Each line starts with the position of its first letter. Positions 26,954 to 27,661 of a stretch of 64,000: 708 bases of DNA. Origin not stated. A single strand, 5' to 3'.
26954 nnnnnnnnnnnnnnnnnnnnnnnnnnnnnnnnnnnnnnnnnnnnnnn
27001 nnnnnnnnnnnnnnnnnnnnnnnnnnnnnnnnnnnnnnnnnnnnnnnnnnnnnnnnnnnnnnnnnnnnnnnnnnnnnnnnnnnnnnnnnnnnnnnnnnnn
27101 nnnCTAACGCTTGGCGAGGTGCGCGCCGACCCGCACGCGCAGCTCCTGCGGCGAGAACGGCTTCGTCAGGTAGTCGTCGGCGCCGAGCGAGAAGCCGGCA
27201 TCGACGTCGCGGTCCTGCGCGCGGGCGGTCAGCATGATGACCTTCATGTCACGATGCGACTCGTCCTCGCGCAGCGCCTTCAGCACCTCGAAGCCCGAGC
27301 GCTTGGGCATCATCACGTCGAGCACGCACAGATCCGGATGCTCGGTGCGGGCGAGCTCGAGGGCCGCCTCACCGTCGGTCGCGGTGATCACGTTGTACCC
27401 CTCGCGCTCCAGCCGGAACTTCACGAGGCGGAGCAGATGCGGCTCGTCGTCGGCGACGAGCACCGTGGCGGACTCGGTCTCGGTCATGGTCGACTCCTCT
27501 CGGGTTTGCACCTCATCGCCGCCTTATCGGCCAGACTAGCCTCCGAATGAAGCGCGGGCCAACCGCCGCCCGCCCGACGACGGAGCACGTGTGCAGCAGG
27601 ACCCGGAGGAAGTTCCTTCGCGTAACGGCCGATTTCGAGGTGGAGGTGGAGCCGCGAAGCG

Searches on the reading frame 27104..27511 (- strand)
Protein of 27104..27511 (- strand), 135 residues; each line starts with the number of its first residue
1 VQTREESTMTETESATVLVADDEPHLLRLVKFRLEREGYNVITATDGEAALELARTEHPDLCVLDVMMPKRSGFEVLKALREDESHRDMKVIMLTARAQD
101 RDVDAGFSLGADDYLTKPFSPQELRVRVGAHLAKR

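Call 42: find_encoding_contigs(protein=window:27104-27511:-, flank=1500, max_places=10)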
Protein window:27104-27511:- (135 aa): no gene with exactly this product is on record in the collection.

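Call 45: find_encoding_contigs(protein=window:27107-27487:-, flank=1500, max_places=10)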
Protein seq(127 aa) (127 aa): 8 contigs read that carry it; 8 places shown.
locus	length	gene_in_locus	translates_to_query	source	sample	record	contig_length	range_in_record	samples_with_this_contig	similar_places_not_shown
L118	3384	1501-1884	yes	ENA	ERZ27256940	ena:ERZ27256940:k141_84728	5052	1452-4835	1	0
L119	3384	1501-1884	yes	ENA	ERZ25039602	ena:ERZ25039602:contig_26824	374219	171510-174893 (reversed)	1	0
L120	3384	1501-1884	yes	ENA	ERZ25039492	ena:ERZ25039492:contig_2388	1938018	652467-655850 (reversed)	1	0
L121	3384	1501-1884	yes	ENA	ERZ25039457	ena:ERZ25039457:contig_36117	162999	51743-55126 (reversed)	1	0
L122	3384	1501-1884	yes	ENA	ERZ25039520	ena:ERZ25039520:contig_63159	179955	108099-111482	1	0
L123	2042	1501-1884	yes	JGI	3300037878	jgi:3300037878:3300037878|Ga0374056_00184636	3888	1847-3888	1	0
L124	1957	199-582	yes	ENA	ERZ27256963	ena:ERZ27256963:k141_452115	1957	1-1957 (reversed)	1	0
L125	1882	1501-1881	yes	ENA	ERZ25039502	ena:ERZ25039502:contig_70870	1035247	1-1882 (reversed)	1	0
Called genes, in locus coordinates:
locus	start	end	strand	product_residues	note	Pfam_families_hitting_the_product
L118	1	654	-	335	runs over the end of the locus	PF13513:HEAT_EZ (faint), PF02985:HEAT (faint), PF13646:HEAT_2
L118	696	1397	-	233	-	PF07238:PilZ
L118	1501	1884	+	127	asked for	PF00072:Response_reg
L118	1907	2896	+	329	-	PF10509:GalKase_gal_bdg, PF00288:GHMP_kinases_N, PF08544:GHMP_kinases_C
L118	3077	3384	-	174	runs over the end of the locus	?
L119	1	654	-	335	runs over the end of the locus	PF13513:HEAT_EZ (faint), PF02985:HEAT (faint), PF13646:HEAT_2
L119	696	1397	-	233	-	PF07238:PilZ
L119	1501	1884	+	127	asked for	PF00072:Response_reg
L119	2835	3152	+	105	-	PF08544:GHMP_kinases_C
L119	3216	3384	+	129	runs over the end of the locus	-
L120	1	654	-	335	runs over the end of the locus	PF13513:HEAT_EZ (faint), PF02985:HEAT (faint), PF13646:HEAT_2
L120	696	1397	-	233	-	PF07238:PilZ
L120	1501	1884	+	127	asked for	PF00072:Response_reg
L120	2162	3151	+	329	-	PF10509:GalKase_gal_bdg, PF00288:GHMP_kinases_N, PF08544:GHMP_kinases_C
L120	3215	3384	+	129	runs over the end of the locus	-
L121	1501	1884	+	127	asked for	PF00072:Response_reg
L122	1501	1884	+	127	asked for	PF00072:Response_reg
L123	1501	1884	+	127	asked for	PF00072:Response_reg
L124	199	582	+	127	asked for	PF00072:Response_reg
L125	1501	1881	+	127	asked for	PF00072:Response_reg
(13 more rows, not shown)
